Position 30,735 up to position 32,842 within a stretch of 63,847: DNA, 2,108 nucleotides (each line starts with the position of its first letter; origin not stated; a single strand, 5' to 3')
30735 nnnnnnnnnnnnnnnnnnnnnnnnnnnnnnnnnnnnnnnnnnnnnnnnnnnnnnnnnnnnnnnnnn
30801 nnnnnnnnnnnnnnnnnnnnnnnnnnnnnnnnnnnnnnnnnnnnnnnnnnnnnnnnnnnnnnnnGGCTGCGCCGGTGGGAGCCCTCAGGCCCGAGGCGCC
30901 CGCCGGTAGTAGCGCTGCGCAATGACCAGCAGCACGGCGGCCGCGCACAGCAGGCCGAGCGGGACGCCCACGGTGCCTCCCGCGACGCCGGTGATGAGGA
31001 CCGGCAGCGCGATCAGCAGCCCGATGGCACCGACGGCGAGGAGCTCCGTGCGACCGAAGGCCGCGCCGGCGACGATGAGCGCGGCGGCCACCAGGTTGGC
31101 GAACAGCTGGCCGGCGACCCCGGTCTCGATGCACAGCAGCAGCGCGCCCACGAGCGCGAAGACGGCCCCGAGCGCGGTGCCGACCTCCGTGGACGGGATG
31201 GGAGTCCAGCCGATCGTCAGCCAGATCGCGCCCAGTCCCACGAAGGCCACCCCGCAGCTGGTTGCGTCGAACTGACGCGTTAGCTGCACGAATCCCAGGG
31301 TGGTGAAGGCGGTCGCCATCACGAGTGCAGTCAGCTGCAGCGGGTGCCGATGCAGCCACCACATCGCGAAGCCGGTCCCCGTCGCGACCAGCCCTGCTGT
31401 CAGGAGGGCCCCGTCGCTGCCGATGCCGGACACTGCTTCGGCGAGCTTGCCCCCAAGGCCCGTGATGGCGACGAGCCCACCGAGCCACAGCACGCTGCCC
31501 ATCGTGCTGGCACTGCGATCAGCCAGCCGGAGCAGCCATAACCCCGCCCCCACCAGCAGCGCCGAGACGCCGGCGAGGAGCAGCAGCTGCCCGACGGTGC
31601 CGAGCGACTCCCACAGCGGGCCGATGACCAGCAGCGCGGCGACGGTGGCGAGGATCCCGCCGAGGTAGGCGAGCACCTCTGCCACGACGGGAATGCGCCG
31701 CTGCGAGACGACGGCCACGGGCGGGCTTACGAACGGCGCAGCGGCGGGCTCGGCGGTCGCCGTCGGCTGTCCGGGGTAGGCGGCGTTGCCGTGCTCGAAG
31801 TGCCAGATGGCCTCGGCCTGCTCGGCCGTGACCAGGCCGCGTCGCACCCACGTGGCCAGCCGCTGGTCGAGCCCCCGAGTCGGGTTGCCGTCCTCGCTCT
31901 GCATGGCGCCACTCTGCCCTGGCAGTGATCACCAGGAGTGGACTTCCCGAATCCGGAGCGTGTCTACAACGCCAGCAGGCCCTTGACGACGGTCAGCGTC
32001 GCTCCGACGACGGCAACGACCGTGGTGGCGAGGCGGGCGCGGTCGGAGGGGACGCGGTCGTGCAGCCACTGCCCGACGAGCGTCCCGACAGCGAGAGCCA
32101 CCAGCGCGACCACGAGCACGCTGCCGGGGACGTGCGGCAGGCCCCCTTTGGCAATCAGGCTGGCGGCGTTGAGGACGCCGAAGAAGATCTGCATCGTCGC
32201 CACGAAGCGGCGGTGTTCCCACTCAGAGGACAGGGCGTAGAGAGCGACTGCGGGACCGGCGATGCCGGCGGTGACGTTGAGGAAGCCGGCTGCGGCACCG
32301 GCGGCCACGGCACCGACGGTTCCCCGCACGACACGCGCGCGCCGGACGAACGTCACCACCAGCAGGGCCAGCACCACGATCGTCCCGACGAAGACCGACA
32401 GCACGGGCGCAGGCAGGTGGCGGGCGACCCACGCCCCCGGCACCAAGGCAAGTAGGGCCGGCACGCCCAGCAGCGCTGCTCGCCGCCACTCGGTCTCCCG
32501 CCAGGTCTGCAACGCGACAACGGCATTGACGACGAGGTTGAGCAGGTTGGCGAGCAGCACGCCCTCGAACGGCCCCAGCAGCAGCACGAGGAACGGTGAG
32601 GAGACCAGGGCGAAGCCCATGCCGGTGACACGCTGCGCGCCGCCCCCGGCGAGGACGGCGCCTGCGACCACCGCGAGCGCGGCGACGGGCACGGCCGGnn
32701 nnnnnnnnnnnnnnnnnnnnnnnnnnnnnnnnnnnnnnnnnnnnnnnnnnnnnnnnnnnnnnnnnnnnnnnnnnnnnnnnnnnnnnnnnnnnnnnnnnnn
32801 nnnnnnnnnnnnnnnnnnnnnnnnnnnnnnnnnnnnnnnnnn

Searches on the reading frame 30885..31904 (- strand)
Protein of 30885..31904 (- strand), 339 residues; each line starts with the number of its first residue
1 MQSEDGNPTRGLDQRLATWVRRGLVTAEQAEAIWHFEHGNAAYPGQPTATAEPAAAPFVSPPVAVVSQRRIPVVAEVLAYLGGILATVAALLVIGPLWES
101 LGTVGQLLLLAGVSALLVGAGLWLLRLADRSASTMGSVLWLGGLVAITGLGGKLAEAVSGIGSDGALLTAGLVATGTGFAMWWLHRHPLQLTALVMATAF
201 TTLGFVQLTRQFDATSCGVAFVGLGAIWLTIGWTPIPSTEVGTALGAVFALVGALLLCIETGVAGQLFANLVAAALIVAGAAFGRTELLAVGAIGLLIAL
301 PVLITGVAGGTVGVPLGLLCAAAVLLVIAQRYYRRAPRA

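Call 5: search_protein_families(library=pfam, proteins=[window:30885-31904:-], max_evalue=0.01)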
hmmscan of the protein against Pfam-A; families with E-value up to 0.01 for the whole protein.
window:30885-31904:- (339 aa): 1 family
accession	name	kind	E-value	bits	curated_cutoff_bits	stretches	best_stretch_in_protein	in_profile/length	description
PF09925.14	DUF2157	-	1.6e-08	34.8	32.4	1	18-148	2-106/146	Predicted membrane protein (DUF2157)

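Call 6: search_protein_families(library=ncbifam, proteins=[window:30885-31904:-], max_evalue=0.01)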
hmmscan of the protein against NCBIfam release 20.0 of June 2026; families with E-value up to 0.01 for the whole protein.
window:30885-31904:- (339 aa): 0 families

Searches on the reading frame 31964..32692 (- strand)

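Call 5: search_protein_families(library=pfam, proteins=[window:31964-32692:-], max_evalue=0.01)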
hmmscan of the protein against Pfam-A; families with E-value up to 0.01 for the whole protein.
window:31964-32692:- (242 aa): 1 family
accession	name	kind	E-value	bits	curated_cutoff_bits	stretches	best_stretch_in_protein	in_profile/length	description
PF01925.25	TauE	-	6e-25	88.7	32.6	1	10-230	2-233/237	Sulfite exporter TauE/SafE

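Call 6: search_protein_families(library=ncbifam, proteins=[window:31964-32692:-], max_evalue=0.01)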
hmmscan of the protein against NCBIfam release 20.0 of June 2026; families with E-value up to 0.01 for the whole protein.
window:31964-32692:- (242 aa): 0 families
